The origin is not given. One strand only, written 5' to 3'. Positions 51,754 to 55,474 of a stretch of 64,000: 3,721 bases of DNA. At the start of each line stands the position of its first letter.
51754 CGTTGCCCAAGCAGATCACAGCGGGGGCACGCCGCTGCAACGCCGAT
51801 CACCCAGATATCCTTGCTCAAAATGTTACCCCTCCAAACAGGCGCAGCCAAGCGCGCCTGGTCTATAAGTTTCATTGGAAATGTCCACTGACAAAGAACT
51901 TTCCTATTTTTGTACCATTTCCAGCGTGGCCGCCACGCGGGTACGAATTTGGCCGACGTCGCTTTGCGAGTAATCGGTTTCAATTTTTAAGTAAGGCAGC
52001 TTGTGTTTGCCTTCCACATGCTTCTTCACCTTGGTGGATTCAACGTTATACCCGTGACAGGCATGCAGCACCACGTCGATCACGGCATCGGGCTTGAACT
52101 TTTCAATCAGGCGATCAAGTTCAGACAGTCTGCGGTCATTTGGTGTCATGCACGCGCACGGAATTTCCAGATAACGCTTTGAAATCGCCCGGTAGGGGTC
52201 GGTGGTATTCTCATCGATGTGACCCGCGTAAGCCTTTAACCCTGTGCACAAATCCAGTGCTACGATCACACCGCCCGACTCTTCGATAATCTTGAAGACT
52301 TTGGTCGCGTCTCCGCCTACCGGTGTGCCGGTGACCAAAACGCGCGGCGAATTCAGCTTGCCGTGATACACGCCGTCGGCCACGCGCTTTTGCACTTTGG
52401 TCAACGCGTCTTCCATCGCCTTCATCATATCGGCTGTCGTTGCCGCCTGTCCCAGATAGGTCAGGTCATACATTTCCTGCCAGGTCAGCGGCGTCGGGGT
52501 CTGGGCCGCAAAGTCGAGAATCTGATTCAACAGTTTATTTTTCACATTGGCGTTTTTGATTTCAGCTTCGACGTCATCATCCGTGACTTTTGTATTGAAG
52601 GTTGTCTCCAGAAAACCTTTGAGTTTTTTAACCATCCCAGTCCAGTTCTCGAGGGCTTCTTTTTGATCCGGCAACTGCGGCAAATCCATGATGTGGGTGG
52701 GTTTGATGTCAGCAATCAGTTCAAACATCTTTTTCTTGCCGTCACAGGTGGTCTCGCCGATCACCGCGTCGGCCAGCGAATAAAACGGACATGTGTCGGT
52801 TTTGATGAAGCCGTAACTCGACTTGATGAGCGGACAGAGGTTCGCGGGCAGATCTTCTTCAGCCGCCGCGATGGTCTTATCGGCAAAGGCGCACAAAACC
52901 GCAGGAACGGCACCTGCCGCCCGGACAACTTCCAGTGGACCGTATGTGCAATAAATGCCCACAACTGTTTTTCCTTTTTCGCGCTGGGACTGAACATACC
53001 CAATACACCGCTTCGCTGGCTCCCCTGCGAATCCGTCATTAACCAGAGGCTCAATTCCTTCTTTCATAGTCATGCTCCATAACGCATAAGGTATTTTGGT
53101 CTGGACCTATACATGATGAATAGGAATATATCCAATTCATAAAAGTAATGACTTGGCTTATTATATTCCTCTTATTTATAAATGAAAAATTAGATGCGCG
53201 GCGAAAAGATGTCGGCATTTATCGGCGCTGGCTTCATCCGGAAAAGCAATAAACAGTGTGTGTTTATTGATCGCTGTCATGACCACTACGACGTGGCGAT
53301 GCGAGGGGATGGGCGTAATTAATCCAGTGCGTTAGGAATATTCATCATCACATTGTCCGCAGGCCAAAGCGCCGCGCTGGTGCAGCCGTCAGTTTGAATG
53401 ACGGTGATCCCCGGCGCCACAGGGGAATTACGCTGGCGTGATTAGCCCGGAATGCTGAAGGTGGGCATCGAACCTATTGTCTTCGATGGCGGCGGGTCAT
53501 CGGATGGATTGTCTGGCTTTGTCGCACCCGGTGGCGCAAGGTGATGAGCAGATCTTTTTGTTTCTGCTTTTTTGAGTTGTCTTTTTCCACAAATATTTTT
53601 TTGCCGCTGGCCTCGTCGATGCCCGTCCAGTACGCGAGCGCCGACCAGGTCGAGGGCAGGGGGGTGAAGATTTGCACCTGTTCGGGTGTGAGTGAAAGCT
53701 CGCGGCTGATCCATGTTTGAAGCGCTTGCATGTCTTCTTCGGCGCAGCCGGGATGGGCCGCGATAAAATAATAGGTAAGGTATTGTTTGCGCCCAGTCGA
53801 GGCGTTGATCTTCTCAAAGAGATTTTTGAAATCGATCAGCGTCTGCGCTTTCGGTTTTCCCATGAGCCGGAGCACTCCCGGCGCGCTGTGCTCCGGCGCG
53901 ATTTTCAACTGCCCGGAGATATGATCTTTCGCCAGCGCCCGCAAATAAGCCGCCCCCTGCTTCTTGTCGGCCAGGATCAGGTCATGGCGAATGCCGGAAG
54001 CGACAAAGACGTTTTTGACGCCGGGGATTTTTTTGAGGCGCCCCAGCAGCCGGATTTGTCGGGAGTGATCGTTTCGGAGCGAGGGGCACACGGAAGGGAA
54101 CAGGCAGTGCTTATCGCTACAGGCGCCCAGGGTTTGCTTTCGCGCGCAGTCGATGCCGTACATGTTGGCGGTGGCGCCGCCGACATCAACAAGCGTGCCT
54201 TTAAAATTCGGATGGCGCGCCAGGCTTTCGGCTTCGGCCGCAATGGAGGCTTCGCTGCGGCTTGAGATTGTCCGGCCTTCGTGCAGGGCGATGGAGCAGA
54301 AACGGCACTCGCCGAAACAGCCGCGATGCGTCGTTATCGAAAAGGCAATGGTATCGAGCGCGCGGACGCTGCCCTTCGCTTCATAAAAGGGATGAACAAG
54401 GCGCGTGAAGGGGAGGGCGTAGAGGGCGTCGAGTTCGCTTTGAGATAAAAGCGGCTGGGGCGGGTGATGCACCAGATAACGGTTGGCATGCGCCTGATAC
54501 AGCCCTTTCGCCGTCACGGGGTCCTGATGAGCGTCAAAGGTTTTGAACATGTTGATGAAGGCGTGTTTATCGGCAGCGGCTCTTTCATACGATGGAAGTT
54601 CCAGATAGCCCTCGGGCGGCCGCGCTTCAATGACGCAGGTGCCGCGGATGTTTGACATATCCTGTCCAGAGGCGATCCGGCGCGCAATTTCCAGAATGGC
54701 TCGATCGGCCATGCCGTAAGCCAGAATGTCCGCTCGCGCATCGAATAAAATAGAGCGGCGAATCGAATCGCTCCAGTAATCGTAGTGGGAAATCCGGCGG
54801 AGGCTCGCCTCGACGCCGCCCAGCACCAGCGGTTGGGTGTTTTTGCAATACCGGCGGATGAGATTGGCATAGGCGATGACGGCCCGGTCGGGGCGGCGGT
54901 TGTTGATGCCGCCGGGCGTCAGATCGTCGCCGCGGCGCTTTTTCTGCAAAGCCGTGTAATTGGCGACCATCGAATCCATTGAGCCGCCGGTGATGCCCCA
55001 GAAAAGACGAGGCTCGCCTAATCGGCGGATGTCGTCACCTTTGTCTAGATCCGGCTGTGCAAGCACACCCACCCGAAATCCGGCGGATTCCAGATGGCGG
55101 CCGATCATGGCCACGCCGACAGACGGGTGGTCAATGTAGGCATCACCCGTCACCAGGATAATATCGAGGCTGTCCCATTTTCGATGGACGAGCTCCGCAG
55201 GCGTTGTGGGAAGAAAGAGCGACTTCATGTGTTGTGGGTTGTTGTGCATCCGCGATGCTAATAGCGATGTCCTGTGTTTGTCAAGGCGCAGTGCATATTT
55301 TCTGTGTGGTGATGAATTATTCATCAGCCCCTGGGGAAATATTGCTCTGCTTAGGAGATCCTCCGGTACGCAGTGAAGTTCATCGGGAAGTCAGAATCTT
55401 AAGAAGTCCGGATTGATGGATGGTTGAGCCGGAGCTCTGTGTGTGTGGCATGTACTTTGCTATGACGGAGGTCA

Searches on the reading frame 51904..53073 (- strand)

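Call 81: search_protein_families(library=pfam, proteins=[window:51904-53073:-], max_evalue=0.00001)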
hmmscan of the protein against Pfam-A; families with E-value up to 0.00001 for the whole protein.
window:51904-53073:- (389 aa): 1 family
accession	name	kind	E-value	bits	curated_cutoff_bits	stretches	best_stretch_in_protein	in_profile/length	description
PF06050.19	HGD-D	-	1.4e-106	357.4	28.4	1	42-386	1-341/342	2-hydroxyglutaryl-CoA dehydratase, D-component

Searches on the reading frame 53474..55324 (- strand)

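Call 81: search_protein_families(library=pfam, proteins=[window:53474-55324:-], max_evalue=0.00001)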
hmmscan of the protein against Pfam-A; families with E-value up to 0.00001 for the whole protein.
window:53474-55324:- (616 aa): 2 families
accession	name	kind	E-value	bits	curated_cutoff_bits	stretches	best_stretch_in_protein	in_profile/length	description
PF08497.15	Radical_SAM_N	-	2.2e-118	395.3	25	1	37-329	1-301/301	Radical SAM N-terminal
PF04055.27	Radical_SAM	-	1.1e-06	29.3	29.5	1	331-535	2-162/166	Radical SAM superfamily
